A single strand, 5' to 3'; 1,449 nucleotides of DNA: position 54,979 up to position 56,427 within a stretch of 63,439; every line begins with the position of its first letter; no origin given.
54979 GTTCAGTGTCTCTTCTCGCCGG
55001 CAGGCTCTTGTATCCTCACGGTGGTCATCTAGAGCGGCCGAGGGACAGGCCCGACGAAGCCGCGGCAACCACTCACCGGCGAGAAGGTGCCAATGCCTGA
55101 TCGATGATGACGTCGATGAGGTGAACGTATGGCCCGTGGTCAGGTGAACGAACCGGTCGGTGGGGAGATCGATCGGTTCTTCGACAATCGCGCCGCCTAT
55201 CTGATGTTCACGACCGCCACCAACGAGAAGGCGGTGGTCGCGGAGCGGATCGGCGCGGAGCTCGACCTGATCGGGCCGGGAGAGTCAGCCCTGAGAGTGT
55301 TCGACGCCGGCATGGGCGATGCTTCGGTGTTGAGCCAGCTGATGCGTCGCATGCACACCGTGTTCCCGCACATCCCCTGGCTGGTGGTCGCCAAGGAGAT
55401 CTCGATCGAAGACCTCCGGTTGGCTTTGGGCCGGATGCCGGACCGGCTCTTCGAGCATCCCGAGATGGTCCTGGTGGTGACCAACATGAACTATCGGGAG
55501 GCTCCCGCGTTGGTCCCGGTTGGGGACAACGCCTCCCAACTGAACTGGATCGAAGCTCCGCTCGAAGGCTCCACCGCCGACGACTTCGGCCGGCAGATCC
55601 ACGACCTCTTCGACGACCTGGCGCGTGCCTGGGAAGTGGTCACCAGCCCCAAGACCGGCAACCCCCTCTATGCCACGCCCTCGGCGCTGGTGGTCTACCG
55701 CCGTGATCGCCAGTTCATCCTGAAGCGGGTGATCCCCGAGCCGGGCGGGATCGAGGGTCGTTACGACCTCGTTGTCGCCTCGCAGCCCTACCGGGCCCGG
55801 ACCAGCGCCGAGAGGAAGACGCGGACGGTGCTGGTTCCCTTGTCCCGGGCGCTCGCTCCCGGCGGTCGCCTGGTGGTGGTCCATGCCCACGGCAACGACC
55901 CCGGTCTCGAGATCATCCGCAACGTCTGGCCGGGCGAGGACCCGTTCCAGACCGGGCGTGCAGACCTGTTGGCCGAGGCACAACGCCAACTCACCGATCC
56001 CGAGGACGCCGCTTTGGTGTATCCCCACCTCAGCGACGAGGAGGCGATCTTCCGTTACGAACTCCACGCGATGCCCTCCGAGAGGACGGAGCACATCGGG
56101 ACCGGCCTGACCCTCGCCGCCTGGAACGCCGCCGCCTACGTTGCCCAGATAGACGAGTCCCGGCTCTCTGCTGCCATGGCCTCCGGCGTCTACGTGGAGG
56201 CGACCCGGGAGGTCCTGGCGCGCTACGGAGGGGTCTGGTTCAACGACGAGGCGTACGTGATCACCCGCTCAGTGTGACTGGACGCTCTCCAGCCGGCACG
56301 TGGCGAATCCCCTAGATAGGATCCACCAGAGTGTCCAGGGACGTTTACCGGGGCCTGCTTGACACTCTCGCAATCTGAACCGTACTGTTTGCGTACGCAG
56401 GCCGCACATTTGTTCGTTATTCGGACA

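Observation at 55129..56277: Unrecognised 382-aa methyltransferase-fold protein as the direct target of a SAM OFF-switch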

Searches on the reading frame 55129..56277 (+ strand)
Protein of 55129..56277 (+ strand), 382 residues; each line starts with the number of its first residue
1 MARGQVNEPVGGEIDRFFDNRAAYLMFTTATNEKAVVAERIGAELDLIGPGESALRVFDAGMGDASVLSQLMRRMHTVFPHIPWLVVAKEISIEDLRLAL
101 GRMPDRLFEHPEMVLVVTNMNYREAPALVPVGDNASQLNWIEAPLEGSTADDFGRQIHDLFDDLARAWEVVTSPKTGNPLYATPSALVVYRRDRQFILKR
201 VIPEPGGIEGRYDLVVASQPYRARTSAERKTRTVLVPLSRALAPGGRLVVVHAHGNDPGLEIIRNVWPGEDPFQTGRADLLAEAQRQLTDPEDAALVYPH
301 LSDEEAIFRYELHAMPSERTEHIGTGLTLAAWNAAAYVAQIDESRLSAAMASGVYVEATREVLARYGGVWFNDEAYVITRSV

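Call 3: search_protein_families(library=pfam, proteins=[window:55129-56277:+], max_evalue=0.01)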
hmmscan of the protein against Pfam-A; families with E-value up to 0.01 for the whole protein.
window:55129-56277:+ (382 aa): 0 families

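Call 4: search_protein_families(library=ncbifam, proteins=[window:55129-56277:+], max_evalue=0.01)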
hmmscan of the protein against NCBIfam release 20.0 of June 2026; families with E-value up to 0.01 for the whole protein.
window:55129-56277:+ (382 aa): 0 families

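Call 6: find_homologous_proteins(query=window:55129-56277:+)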
Query window:55129-56277:+ (382 aa): 4966 proteins with E <= 0.001 among 8000 candidates; the best 120 are listed.
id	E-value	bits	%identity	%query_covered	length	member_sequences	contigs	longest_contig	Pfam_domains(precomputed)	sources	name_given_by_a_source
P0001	1.9e-252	855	100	100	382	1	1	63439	-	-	-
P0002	7.2e-244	827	96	100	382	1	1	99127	-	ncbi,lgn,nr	ncbi:MAG TPA: hypothetical protein VMP13_00885 [Acidimicrobiia bacterium]|nr:hypothetical protein [A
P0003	2.4e-239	812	94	100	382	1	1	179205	-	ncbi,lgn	-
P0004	2.2e-223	759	87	100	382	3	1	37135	-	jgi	jgi:hypothetical protein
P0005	6.6e-223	758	86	100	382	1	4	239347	-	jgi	jgi:hypothetical protein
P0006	4.8e-222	755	87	100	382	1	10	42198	-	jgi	jgi:hypothetical protein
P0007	1.7e-221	753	87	100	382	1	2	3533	-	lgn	-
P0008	4.0e-221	752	87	100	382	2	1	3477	-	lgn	-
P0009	4.8e-219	745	86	100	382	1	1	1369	-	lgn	-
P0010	2.6e-211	720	85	97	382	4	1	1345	-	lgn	-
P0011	1.5e-208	711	82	100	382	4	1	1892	-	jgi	-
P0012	2.6e-205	700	80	100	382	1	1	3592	-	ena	-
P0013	8.3e-205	698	82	97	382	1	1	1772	-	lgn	-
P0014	3.1e-204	696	83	96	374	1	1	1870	-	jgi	jgi:hypothetical protein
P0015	1.5e-203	694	81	100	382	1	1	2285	-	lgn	-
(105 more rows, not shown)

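Call 7: search_solved_structures(query=window:55129-56277:+, max_evalue=10)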
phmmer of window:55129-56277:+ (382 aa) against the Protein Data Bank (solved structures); distinct sequences matched with E-value up to 10: 3.
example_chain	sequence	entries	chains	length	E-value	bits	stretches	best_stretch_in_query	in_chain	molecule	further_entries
7pd7_A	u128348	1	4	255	0.43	13.1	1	207-269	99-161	Methyltransferase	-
5ojg_A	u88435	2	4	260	1.3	11.5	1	226-306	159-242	Dehydrogenase/reductase SDR family member 4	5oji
9m20_A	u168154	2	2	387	1.7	11.1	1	302-359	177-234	mannan endo-1,4-beta-mannosidase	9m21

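Call 11: find_related_loci(query=A1, collection=genome_contigs, flank=4000)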
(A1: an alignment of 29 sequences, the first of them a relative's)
Query A1 (382 aa) in genome_contigs; peptide patterns used: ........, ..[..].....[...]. (x = any residue, [..] = any of these).
360 stretches matched a pattern; 245 encode a relative of the query (tblastn E <= 1e-3); the best 80 are kept; 80 distinct loci.
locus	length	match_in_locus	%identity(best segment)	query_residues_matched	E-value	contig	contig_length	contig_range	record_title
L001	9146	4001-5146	96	1-382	0e+0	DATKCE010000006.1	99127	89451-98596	MAG TPA_asm: Acidimicrobiia bacterium isolate SMAG_U14438 k141_1863376, whole genome shotgun sequence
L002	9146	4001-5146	94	1-382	0e+0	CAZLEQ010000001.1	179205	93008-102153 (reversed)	MAG TPA_asm: uncultured Acidimicrobiaceae bacterium isolate SRP217488_co1_183 genome assembly, contig: NODE_6_length_179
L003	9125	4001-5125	80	3-381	0e+0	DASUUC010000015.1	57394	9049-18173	MAG TPA_asm: Acidimicrobiia bacterium isolate SMAG_U1779 k141_1305243, whole genome shotgun sequence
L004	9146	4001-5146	79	1-382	0e+0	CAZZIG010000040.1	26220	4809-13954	MAG TPA_asm: uncultured Acidimicrobiaceae bacterium isolate binchicken_co31_359 genome assembly, contig: k141_824290, wh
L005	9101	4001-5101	82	16-382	0e+0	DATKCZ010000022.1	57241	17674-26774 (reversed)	MAG TPA_asm: Acidimicrobiia bacterium isolate SMAG_U14459 k141_59190, whole genome shotgun sequence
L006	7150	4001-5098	81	14-381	0e+0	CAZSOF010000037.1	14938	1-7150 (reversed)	MAG TPA_asm: uncultured Acidimicrobiaceae bacterium isolate SRP321284_co1_142 genome assembly, contig: NODE_4903_length_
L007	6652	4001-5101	79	12-380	0e+0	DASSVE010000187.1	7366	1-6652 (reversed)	MAG TPA_asm: Acidimicrobiia bacterium isolate SMAG_U586 k141_1058540, whole genome shotgun sequence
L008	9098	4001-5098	79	16-381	0e+0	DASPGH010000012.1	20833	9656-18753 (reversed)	MAG TPA_asm: Acidimicrobiia bacterium isolate SMAG_U16446 k141_595792, whole genome shotgun sequence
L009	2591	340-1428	78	16-381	0e+0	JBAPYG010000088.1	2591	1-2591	MAG: Acidimicrobiia bacterium isolate MFD00166_ilm_asm_bin5 k127_101007, whole genome shotgun sequence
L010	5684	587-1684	77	16-381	0e+0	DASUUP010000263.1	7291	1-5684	MAG TPA_asm: Acidimicrobiia bacterium isolate SMAG_U1792 k141_589786, whole genome shotgun sequence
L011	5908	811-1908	75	16-381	2e-177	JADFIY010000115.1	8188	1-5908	MAG: Acidobacteria bacterium isolate B3T1L10 B3T1L10_NODE15172, whole genome shotgun sequence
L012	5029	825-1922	74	16-381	4e-180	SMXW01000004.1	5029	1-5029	MAG: Acidobacteria bacterium isolate N075bin71 k141_68423, whole genome shotgun sequence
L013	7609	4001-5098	73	16-381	1e-174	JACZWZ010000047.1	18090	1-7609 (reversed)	MAG: Acidobacteria bacterium isolate B22D1T2 B22D1T2_NODE694, whole genome shotgun sequence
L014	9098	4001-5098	72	16-381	8e-172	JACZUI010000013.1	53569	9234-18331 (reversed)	MAG: Acidobacteria bacterium isolate B15T1B8 B15T1B8_NODE806, whole genome shotgun sequence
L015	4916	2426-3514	72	16-380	1e-171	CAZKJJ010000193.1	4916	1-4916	MAG TPA_asm: uncultured Acidimicrobiia bacterium isolate SRP321284_co1_79 genome assembly, contig: NODE_25649_length_491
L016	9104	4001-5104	65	16-381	3e-161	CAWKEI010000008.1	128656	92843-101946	MAG: uncultured Acidobacteriota bacterium isolate MFD08497.bin.1.135 genome assembly, contig: contig_192364, whole genom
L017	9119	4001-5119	66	9-381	5e-161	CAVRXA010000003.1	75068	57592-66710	MAG: uncultured Acidobacteriota bacterium isolate MFD06229.bin.2.134 genome assembly, contig: contig_12677, whole genome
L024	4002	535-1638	66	14-380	4e-163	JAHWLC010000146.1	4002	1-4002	MAG: Actinomycetota bacterium isolate 0813_bin9 NODE_146_length_4002_cov_7.876645, whole genome shotgun sequence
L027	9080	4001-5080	64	16-380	5e-157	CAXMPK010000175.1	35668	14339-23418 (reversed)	MAG: uncultured Acidimicrobiia bacterium isolate 07C-BC-St04_bin.15.orig genome assembly, contig: k141_3187472, whole ge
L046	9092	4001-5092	59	16-380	3e-146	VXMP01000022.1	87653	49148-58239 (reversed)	MAG: Acidimicrobiia bacterium isolate SB0661_bin_4 NODE_331_length_87653_cov_58.735633, whole genome shotgun sequence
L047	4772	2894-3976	62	16-381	1e-147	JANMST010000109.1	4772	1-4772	MAG: Acidimicrobiia bacterium isolate SOY_29_metabat_354 SOY_29_k141_2680320, whole genome shotgun sequence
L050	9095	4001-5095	61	16-381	7e-144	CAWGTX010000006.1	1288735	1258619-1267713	MAG: uncultured bacterium isolate MFD09779.bin.1.245 genome assembly, contig: contig_6391, whole genome shotgun sequence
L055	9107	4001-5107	65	14-380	5e-143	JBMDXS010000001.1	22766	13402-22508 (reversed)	MAG: Acidimicrobiia bacterium isolate FBaSoil1_17 FBaSoil1_contig1, whole genome shotgun sequence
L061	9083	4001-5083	59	17-380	4e-141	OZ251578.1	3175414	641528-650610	MAG: Candidatus Spongiisociaceae bacterium isolate e66f1d62-28d5-4ec1-b84d-980f6b68271e genome assembly, chromosome: 1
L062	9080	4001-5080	58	16-380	1e-140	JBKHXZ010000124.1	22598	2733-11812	MAG: Acidimicrobiia bacterium isolate N_bin.31.orig k127_435289, whole genome shotgun sequence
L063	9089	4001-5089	57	16-381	1e-140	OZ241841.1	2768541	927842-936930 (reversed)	MAG: Candidatus Spongiisociaceae bacterium isolate 826e3823-372f-4ba5-9009-4010fb4b1b28 genome assembly, chromosome: 1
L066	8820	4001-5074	59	16-378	3e-139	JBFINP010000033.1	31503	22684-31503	MAG: Acidimicrobiia bacterium isolate Mix_sand12.2021.10.G.66 k141_1179802_length_31503_cov_33.6122, whole genome shotgu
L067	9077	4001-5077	59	16-380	5e-139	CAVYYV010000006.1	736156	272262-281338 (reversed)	MAG: uncultured Acidimicrobiia bacterium isolate MFD02923.bin.1.45 genome assembly, contig: contig_11584, whole genome s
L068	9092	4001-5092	60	16-380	4e-139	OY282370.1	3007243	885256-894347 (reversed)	MAG: uncultured Acidimicrobiia bacterium isolate 3d6cc9fa-110c-4048-9278-ecdec338fc6f genome assembly, chromosome: 1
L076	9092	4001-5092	61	16-380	4e-137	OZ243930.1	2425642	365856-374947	MAG: Candidatus Spongiisociaceae bacterium isolate 902be31f-b635-4e8d-b77a-d7c110926071 genome assembly, chromosome: 1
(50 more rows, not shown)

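Call 17: predict_structure(alignment_id=A1)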
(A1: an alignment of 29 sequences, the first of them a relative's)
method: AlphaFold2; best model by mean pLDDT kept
length: 382 residues; sequences in the alignment: 29
mean_pLDDT: 67.6   pTM: 0.70
mean pLDDT of the five models: 67.6, 64.6, 62.5, 62.0, 55.1
residues with pLDDT >= 90: 42; 70-90: 156; 50-70: 108; < 50: 76
segments of 3 or more residues with pLDDT < 50: 1-29, 121-126, 147-150, 162-185, 315-322
pLDDT, mean of each block of 10 residues (from residue 1): 32 28 36 79 88 76 68 81 72 59 64 63 49 60 51 53 35 30 47 59 52 78 70 83 90 83 87 82 94 92 85 53 64 78 78 90 86 90 87
secondary structure, 60 per line:
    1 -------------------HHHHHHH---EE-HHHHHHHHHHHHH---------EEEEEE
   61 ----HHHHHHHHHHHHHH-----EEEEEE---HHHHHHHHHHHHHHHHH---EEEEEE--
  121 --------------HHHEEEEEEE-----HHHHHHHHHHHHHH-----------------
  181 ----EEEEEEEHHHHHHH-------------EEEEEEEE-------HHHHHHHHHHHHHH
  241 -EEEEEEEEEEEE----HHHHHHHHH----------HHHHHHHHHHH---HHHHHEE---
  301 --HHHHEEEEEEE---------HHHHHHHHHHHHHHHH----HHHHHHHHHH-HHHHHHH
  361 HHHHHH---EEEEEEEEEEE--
elements in order: H20-26 H33-45 E55-60 H65-78 E84-89 H93-109 E113-118 E138-144 H150-163 E185-191 H192-198 E212-219 H227-240 E242-253 H258-266 H277-287 H291-295 H303-306 E307-313 H323-338 H343-352 H354-366 E370-380

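Call 19: search_protein_representatives(protein=window:55129-56277:+)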
Query: 382 residues. Proteins with E-value up to 0.001 (for the whole library): 892; up to 1e-10: 547; up to 1e-30: 152. The best 150 are listed.
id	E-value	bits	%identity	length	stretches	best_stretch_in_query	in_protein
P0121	4.0e-117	408.1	53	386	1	12-380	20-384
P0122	8.3e-116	403.8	53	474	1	16-380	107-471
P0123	6.2e-111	387.7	54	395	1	16-380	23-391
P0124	2.5e-106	372.6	77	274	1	128-345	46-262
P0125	4.3e-100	352.1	46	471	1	16-380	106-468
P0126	8.3e-99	347.8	46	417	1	8-380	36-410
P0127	1.6e-97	343.6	55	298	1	86-380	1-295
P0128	3.4e-97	342.5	58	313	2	15-229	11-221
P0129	2.6e-96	339.6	45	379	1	16-380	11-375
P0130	6.6e-88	312.0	52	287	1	96-380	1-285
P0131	7.7e-87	308.4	45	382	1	13-381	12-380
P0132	3.7e-85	302.9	54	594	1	16-280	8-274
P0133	3.0e-83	296.7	50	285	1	97-380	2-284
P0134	3.7e-81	289.7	57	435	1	7-260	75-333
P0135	7.8e-80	285.4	39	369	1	16-380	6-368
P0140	5.1e-75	269.6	37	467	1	17-381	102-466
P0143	1.3e-69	251.8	38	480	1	17-381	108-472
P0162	1.2e-55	205.8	37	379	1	15-375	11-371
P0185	6.3e-47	177.1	36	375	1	16-380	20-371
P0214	2.9e-39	151.9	29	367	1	16-380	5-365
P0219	1.0e-38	150.1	29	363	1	16-360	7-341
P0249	5.6e-34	134.5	31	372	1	16-381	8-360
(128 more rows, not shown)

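Call 20: search_protein_families(library=pfam, proteins=[P0122, P0125, P0135, P0140, P0143, P0162, P0185, P0214, P0219, P0249], max_evalue=1)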
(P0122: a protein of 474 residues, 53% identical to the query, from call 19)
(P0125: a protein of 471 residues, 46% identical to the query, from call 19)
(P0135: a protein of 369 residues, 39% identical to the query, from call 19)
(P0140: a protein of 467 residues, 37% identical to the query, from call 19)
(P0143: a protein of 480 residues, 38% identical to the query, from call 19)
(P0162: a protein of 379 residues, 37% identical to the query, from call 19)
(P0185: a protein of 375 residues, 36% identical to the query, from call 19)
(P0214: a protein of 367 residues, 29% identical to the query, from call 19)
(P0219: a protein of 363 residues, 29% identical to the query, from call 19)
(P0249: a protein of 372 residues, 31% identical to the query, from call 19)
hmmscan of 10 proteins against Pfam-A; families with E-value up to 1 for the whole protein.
P0122 (474 aa): 0 families

P0125 (471 aa): 1 family
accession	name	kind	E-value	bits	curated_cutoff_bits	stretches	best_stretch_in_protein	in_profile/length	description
PF08965.17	Aca2_YdiL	-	0.24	12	23.8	1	83-135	56-109/118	Aca2/YdiL-like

P0135 (369 aa): 1 family
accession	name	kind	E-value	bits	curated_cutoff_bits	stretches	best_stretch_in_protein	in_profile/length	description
PF01609.27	DDE_Tnp_1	-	0.028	14.6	23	1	8-164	42-165/200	Transposase DDE domain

P0140 (467 aa): 0 families

P0143 (480 aa): 0 families

P0162 (379 aa): 0 families

P0185 (375 aa): 0 families

P0214 (367 aa): 1 family
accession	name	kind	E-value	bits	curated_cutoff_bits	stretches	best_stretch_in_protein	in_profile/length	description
PF13489.12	Methyltransf_23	-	0.1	12.8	27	1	29-70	8-45/164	Methyltransferase domain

P0219 (363 aa): 1 family
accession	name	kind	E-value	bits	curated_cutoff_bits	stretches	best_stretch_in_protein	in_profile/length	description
PF02636.23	Methyltransf_28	-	0.22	11.4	23.3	1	39-72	13-46/249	Putative S-adenosyl-L-methionine-dependent methyltransferase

P0249 (372 aa): 2 families
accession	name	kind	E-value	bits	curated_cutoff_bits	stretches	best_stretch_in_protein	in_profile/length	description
PF23525.1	Methyltransf_36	-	0.033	13.8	27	1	42-72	35-65/268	AprA MT2-like domain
PF02636.23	Methyltransf_28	-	0.053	13.4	23.3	1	30-75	3-46/249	Putative S-adenosyl-L-methionine-dependent methyltransferase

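Call 21: fold_search(model_id=the predicted structure, library=pdb)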
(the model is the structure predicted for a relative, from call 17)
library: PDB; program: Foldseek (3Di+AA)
matches with E <= 10: 1662; with E <= 0.001: 100
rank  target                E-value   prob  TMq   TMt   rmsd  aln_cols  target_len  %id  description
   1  1jqd_A                4.5e-08  1.00  0.45  0.56   8.1       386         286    9  Crystal Structure Analysis of Human Histamine Methyltransferase (Thr105 Polymorphic Variant) Complexed with AdoHcy and (released 2002-08-06)
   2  1jqd_B                5.1e-08  1.00  0.44  0.55   7.8       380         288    9  Crystal Structure Analysis of Human Histamine Methyltransferase (Thr105 Polymorphic Variant) Complexed with AdoHcy and (released 2002-08-06)
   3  2aow_A                7.2e-08  1.00  0.45  0.57   7.6       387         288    9  Histamine Methyltransferase (Natural Variant I105) Complexed with the Acetylcholinesterase Inhibitor and Altzheimer's  (released 2005-09-13)
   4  1jqe_A                2.3e-07  1.00  0.47  0.61   7.2       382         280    9  Crystal Structure Analysis of Human Histamine Methyltransferase (Ile105 Polymorphic Variant) Complexed with AdoHcy and (released 2002-08-06)
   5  5f2k_A                2.6e-07  1.00  0.44  0.46   8.0       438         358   10  Crystal structure of mycobacterial fatty acid O-methyltransferase in complex with SAH and octanoate (released 2015-12-30)
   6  2aou_B                7.1e-07  1.00  0.44  0.55   7.4       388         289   10  Histamine Methyltransferase Complexed with the Antimalarial Drug Amodiaquine (released 2005-09-13)
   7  5f2o_A                7.1e-07  1.00  0.45  0.48   8.0       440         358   10  Crystal structure of mycobacterial fatty acid O-methyltransferase Q154A mutant in complex with SAH and 3-hydroxy-decan (released 2015-12-30)
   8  2eg5_E                7.6e-07  1.00  0.48  0.52   8.0       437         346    8  The structure of xanthosine methyltransferase (released 2007-05-01)
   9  5f2k_B                7.6e-07  1.00  0.40  0.43   8.7       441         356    9  Crystal structure of mycobacterial fatty acid O-methyltransferase in complex with SAH and octanoate (released 2015-12-30)
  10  5f2o_B                1.1e-06  1.00  0.40  0.42   8.6       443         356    9  Crystal structure of mycobacterial fatty acid O-methyltransferase Q154A mutant in complex with SAH and 3-hydroxy-decan (released 2015-12-30)
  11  5f2n_A                2.1e-06  1.00  0.42  0.45   8.5       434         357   10  Crystal structure of mycobacterial fatty acid O-methyltransferase in complex with SAH and 3-hydroxy-decanoate. (released 2015-12-30)
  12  2efj                  2.2e-06  1.00  0.41  0.44  10.1       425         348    8  The structure of 1,7 dimethylxanthine methyltransferase (released 2007-05-01)
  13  3ccf_A                2.6e-06  1.00  0.39  0.58   7.5       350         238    8  Crystal structure of putative methyltransferase (YP_321342.1) from Anabaena variabilis ATCC 29413 at 1.90 A resolution (released 2008-03-11)
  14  3ccf_B                2.6e-06  1.00  0.39  0.56   7.3       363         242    9  Crystal structure of putative methyltransferase (YP_321342.1) from Anabaena variabilis ATCC 29413 at 1.90 A resolution (released 2008-03-11)
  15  5w7k_B                3.9e-06  1.00  0.38  0.50   7.7       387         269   12  Crystal structure of OxaG (released 2018-06-27)
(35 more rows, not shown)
